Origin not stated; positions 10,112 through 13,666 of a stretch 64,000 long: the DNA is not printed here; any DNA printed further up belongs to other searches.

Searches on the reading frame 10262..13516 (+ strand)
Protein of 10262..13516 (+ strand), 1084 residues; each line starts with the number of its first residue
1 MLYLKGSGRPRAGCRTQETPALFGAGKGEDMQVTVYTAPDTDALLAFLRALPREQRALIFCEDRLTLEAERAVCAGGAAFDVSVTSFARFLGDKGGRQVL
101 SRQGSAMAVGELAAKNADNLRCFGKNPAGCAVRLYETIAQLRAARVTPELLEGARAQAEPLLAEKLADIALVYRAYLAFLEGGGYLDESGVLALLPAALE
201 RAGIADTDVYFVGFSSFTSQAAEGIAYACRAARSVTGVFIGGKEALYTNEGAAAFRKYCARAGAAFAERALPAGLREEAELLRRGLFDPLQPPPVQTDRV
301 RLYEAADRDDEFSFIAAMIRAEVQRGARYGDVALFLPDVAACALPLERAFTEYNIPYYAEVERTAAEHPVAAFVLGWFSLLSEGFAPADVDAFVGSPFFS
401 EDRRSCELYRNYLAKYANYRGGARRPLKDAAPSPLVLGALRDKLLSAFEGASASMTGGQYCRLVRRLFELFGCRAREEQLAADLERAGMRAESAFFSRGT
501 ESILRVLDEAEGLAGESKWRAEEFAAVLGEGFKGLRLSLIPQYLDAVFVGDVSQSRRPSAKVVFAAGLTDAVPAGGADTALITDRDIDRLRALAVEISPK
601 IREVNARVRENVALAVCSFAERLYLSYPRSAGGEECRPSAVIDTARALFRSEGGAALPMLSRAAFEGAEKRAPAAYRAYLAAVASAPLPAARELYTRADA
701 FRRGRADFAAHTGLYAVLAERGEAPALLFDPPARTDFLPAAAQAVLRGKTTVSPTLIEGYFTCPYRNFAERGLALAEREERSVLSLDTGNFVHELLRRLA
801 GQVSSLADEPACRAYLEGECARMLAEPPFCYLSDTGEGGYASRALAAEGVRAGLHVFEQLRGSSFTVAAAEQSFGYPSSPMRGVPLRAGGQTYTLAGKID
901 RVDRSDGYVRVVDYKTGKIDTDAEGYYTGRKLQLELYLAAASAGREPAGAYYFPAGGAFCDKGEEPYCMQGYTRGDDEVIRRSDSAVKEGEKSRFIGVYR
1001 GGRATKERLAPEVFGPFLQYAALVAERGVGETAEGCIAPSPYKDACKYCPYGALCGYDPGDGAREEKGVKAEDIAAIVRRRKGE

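Call 11: search_protein_families(library=pfam, proteins=[window:10262-13516:+])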
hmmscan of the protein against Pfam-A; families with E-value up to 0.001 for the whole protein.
window:10262-13516:+ (1084 aa): 2 families
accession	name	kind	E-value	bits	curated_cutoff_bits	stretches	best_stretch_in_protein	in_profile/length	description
PF12705.13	PDDEXK_1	-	4.3e-32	112.4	22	1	751-1055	1-246/247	PD-(D/E)XK nuclease superfamily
PF21445.3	ADDB_N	-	1.4e-16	61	26.6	1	66-238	40-230/290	ADDB, N-terminal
